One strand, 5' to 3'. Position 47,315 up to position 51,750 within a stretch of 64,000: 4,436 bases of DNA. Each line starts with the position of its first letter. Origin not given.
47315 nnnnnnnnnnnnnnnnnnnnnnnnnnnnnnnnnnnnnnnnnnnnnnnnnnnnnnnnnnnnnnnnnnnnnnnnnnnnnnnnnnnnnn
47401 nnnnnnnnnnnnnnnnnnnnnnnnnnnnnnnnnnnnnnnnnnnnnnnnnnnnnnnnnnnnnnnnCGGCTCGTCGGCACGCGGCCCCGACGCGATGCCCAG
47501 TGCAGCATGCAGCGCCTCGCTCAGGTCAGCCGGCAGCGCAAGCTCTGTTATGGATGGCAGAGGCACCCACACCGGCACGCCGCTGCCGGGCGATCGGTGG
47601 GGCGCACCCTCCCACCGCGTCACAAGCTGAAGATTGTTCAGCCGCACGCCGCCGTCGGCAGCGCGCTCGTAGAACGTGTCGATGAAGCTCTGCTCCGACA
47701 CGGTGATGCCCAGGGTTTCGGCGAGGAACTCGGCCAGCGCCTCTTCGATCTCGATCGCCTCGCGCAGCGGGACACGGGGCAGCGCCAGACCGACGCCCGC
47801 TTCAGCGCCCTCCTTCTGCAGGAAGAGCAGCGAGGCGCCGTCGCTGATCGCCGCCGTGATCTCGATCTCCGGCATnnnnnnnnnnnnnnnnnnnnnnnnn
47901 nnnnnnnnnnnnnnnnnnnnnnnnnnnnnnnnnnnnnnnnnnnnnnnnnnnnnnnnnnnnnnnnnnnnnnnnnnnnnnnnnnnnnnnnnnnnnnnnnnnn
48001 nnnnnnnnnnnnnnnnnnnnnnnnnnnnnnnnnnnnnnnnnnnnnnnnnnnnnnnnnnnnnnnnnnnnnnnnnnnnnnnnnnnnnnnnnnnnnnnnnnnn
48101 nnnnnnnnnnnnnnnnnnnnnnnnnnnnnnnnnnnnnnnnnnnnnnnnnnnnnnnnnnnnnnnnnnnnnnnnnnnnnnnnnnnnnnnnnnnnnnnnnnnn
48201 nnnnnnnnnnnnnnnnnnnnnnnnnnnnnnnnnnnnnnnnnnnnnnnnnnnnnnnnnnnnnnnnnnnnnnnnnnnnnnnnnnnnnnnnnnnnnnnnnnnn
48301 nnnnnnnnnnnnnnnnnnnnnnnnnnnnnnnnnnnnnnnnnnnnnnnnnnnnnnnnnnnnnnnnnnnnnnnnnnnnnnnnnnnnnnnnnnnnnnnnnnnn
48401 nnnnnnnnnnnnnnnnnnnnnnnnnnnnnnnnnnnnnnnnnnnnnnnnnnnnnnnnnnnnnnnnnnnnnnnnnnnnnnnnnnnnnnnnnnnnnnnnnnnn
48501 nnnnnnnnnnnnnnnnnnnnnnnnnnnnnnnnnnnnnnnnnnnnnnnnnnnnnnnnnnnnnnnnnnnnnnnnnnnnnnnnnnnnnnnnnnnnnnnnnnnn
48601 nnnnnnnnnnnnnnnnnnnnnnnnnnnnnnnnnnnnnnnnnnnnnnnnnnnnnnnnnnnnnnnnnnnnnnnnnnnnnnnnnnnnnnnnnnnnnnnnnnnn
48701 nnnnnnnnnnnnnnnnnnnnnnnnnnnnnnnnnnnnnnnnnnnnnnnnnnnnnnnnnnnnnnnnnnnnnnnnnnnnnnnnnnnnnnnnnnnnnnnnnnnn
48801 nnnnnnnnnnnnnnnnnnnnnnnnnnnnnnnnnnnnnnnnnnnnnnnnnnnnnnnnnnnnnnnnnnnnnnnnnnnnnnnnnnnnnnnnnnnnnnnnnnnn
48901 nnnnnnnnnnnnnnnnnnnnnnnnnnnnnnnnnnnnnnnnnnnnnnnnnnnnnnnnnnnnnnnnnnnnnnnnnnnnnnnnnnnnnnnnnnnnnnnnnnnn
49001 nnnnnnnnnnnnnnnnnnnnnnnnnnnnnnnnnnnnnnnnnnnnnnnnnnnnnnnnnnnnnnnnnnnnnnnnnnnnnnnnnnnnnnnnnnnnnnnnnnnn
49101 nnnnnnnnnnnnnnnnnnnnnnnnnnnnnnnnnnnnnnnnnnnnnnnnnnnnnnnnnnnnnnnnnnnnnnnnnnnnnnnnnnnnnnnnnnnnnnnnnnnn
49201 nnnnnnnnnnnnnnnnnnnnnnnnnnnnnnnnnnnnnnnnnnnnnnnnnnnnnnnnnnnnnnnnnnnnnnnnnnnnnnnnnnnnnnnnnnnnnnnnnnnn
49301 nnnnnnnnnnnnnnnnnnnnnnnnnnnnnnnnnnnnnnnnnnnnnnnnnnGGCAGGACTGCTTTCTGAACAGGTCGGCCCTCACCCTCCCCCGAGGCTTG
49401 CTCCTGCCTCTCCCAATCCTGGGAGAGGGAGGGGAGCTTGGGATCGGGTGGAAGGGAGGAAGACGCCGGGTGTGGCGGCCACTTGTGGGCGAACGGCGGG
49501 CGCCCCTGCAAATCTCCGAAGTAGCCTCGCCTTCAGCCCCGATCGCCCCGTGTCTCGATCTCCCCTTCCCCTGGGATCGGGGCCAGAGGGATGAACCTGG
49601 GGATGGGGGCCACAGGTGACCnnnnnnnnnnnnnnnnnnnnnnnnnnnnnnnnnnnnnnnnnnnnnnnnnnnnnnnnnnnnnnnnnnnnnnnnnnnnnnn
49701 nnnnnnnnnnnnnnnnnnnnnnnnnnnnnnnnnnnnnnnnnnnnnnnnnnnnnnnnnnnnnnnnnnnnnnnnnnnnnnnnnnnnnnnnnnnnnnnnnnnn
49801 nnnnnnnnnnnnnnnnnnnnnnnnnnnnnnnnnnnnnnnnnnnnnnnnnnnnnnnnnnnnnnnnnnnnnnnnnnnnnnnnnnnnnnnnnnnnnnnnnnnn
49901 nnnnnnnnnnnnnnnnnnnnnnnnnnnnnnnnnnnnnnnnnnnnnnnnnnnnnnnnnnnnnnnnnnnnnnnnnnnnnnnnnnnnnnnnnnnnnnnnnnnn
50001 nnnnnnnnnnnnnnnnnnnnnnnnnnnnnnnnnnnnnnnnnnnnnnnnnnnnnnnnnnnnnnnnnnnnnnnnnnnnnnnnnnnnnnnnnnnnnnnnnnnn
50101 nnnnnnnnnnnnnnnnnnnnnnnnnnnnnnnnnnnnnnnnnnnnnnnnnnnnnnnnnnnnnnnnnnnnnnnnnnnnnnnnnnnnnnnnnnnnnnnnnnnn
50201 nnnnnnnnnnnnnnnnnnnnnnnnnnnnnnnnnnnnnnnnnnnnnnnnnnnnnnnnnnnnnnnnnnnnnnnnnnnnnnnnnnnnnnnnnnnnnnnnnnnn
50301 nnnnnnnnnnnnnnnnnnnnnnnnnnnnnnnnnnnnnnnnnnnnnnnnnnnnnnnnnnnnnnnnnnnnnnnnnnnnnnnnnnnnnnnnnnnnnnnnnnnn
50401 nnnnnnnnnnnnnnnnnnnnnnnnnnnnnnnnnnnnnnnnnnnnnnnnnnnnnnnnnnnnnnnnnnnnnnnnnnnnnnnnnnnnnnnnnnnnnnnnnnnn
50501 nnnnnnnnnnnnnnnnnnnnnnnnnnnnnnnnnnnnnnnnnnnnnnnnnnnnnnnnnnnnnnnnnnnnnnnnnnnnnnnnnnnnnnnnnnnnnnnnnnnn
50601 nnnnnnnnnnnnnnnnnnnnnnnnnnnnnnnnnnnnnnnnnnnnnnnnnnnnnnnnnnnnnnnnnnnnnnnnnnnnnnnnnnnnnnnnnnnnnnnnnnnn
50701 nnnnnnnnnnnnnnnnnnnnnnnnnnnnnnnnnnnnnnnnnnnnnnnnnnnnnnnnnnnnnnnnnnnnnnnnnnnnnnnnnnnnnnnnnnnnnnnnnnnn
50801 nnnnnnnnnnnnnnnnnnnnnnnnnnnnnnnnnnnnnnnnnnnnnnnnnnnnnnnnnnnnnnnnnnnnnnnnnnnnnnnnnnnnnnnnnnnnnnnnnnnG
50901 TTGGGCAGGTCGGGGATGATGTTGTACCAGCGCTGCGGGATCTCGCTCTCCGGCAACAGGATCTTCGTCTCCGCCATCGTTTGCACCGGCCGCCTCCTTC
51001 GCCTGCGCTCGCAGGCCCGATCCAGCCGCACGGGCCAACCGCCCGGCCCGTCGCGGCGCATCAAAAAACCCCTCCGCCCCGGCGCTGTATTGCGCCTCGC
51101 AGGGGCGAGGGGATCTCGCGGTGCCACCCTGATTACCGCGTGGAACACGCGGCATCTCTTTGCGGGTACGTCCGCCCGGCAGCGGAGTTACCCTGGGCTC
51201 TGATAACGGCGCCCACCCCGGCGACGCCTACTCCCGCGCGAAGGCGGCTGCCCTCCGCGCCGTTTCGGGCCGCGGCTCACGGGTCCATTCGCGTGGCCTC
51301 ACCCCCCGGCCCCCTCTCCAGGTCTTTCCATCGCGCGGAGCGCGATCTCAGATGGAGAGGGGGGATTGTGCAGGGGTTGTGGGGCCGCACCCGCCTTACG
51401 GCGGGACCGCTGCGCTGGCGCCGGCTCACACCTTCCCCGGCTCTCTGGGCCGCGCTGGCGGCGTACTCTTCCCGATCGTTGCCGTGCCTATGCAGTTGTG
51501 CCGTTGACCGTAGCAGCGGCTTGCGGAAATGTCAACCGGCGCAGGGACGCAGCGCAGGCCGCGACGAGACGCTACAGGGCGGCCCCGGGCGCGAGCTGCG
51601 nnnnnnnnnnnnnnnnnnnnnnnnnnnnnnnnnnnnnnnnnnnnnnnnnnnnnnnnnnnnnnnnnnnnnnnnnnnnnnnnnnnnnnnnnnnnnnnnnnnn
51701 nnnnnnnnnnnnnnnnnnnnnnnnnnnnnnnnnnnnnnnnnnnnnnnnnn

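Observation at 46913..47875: Uncharacterised two-domain P-loop protein translationally coupled inside the trp operon, between trpE and trpG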

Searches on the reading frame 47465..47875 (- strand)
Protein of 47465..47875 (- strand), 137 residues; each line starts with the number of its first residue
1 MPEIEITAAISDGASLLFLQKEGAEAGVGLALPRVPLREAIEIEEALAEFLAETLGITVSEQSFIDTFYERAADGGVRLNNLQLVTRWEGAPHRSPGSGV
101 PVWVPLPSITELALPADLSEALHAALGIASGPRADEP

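Call 56: find_homologous_proteins(query=A3, max_evalue=0.000001)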
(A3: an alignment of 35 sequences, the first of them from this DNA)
Query A3 (35 sequences) (137 aa, profile of the alignment): 7 proteins with E <= 0.000001 among 8000 candidates.
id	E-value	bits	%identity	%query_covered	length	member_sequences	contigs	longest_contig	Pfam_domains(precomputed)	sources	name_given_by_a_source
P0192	1.5e-22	97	30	63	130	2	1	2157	PF00293.35,PF14815.13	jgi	-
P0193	1.0e-18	85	30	76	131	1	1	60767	PF00293.35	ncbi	-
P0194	1.6e-18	84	25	41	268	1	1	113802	PF00293.35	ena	-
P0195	1.4e-15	75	28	61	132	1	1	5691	PF00293.35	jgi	jgi:ADP-ribose pyrophosphatase YjhB (NUDIX family)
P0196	6.9e-14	69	-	-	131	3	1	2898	PF00293.35,PF14815.13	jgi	-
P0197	7.2e-14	69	27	82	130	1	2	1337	PF00293.35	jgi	jgi:ADP-ribose pyrophosphatase YjhB (NUDIX family)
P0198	6.6e-13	66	35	17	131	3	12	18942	PF00293.35,PF14815.13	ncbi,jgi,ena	ncbi:MAG TPA: NUDIX domain-containing protein [Dehalococcoidia bacterium]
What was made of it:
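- Tried and rejected: N-domain profile search (call 56).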

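Call 57: find_encoding_contigs(protein=P0193, flank=5000, max_places=1)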
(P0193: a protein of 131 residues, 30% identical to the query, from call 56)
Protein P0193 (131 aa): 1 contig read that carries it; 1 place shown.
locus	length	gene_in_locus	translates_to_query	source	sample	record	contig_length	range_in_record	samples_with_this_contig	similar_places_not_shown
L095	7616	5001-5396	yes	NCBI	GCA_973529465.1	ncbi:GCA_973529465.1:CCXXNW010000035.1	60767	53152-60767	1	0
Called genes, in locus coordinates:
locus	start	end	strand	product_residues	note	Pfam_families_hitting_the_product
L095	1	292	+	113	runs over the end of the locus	PF00543:P-II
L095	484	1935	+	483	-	PF03951:Gln-synt_N, PF00120:Gln-synt_C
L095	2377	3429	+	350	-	PF00579:tRNA-synt_1b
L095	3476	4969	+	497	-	PF04715:, PF00425:Chorismate_bind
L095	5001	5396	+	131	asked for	PF00293:NUDIX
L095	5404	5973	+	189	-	PF00117:GATase, PF07722:Peptidase_C26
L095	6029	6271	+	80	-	PF19807:DUF6290 (weak)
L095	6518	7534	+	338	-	PF02885:Glycos_trans_3N, PF00591:Glycos_transf_3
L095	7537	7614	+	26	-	?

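Call 58: find_encoding_contigs(protein=P0198, flank=5000, max_places=2)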
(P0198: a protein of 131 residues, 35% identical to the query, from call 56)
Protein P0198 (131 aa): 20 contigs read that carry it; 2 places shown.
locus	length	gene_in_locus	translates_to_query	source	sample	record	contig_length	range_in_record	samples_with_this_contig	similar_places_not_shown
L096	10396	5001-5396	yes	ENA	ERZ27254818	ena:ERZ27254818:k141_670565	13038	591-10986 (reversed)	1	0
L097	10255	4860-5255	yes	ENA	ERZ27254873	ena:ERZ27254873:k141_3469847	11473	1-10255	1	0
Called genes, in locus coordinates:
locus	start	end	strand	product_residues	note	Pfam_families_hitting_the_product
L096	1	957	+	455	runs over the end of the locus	PF00291:PALP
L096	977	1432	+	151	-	PF05635:23S_rRNA_IVP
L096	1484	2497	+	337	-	PF00579:tRNA-synt_1b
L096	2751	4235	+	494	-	PF04715:, PF00425:Chorismate_bind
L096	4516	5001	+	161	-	PF00583:Acetyltransf_1, PF13673:Acetyltransf_10, PF13508:Acetyltransf_7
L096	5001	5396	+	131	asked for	PF00293:NUDIX, PF14815:NUDIX_4 (weak)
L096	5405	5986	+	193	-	PF00117:GATase, PF07722:Peptidase_C26 (weak)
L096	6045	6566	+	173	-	-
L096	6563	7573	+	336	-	PF02885:Glycos_trans_3N, PF00591:Glycos_transf_3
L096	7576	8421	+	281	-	PF00218:IGPS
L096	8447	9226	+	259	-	PF00697:PRAI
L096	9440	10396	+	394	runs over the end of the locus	PF00291:PALP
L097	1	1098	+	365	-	?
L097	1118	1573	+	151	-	PF05635:23S_rRNA_IVP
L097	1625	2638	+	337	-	PF00579:tRNA-synt_1b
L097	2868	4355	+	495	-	PF04715:, PF00425:Chorismate_bind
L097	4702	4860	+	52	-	-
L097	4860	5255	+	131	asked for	PF00293:NUDIX, PF14815:NUDIX_4 (weak)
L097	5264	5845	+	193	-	PF00117:GATase, PF07722:Peptidase_C26 (weak)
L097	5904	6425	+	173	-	-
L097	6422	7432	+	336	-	PF02885:Glycos_trans_3N, PF00591:Glycos_transf_3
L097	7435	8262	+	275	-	PF00218:IGPS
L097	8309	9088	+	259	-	PF00697:PRAI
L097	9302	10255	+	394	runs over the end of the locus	PF00291:PALP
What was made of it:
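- The Nudix-like module alone is also kept directly upstream of trpG, with a 7-8 nt gap, in L095-L097 (calls 57, 58).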

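Call 59: find_encoding_contigs(protein=P0194, flank=5000, max_places=1)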
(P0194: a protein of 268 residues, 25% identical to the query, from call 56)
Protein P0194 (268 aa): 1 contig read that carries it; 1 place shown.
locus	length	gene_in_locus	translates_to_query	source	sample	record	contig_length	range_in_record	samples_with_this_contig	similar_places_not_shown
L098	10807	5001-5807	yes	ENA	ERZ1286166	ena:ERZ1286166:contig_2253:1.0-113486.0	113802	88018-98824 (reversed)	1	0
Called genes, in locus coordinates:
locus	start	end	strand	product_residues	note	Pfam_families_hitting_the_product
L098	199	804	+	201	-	PF00291:PALP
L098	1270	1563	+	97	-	-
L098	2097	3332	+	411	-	PF00579:tRNA-synt_1b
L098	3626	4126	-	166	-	-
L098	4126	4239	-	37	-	-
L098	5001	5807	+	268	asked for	PF00293:NUDIX (weak)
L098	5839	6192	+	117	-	-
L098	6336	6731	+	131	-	PF00117:GATase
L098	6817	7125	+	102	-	-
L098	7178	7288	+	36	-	-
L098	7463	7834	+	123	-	PF00591:Glycos_transf_3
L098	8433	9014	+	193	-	PF00218:IGPS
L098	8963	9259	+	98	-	PF00218:IGPS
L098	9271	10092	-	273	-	-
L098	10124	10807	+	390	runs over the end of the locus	PF00697:PRAI, PF01797:Y1_Tnp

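Call 71: search_protein_families(library=padloc, proteins=[P0198], max_evalue=0.01)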
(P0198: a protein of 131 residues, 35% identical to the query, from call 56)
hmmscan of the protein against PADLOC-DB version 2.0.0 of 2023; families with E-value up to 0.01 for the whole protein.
P0198 (131 aa): 1 family
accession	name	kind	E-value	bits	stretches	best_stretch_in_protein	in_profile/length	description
PDLC04899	PDC-S07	-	9.7e-07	26.5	1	9-85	13-88/135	-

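Call 72: search_solved_structures(query=A3, max_evalue=0.01)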
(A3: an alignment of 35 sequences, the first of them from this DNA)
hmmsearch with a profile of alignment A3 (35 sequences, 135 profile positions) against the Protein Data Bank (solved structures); distinct sequences matched with E-value up to 0.01: 60.
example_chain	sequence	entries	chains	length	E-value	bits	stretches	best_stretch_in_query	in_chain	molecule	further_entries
4dyw_A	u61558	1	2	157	9.3e-13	51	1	4-125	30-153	MutT/NUDIX family protein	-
3r03_A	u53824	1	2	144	4.2e-11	45.7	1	4-117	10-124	NUDIX hydrolase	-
2rrk_A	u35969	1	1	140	1.1e-10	44.3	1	5-131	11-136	CTP pyrophosphohydrolase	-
3ees_A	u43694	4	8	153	1.2e-10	44.2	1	5-126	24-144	Probable pyrophosphohydrolase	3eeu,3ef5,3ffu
3hhj_A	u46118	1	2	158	2e-10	43.5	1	6-120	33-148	Mutator mutT protein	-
5zrc_A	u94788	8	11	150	2.9e-10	42.9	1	3-127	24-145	Putative mutator protein MutT2/NUDIX hydrolase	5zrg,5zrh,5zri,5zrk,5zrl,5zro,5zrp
3id9_A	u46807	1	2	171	3e-09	39.6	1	3-89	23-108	MutT/NUDIX family protein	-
3dku_A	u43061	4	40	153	5.4e-09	38.8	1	2-110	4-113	Putative phosphohydrolase | Phosphatase nudJ | Putative Nudix hydrolase ymfB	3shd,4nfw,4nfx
4v14_A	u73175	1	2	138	1.3e-07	34.4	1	25-125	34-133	MUTATOR MUTT PROTEIN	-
6dt3_A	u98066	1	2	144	2.2e-07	33.6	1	6-122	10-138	Nucleoside triphosphatase NudI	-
2pqv_A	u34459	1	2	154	2.8e-07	33.3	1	5-124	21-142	MutT/nudix family protein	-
3gg6_A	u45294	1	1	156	4.5e-07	32.6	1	6-110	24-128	Nucleoside diphosphate-linked moiety X motif 18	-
4hvy_A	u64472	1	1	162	4.9e-07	32.5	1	7-110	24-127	Nucleoside diphosphate-linked moiety X motif 18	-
3oga_A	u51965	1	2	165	6.2e-07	32.2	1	6-122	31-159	Nucleoside triphosphatase nudI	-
1sjy_A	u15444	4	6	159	1.3e-06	31.1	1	9-119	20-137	MutT/nudix family protein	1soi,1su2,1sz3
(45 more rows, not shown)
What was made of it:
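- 47495..47875 (-): N-terminal Nudix-fold domain (aa 1-127) with a degenerate Nudix box. The window has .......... where REUxEExGU is expected. Family-conserved residues: L32-P33, E44, F64, T67, Y69, N81, W103. Domain profile against PDB MutT/NudG, E=1e-12 (call 72).
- On Nudix hydrolase (PF00293): Domain profile against PDB E=9e-13 (call 72).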

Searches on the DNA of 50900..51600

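Call 66: search_rna_families(source=window, start=50900, end=51600, threshold=evalue, max_evalue=1, show_alignments=2)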
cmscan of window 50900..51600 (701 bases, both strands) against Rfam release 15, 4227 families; matches with E-value up to 1: 1.
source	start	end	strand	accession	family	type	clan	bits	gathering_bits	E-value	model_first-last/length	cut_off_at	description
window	51101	51161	-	RF00230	T-box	Cis-reg; leader;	-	33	93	1.5e-05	156-216/219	no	T-box leader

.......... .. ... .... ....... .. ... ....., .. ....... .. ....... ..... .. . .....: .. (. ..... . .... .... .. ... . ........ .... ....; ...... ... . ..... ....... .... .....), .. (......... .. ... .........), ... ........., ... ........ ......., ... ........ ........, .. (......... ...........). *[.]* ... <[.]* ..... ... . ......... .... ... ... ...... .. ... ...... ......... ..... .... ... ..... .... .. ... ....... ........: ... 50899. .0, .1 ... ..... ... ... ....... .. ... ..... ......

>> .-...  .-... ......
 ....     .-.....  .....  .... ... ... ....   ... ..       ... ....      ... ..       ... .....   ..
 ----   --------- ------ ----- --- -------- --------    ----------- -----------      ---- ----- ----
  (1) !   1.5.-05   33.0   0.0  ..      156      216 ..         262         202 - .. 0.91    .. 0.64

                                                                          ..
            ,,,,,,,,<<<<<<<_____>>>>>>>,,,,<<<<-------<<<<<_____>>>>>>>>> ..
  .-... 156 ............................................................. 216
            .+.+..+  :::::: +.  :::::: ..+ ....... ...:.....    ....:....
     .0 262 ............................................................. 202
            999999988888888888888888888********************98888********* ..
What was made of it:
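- A T-box fragment lies upstream (call 66).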
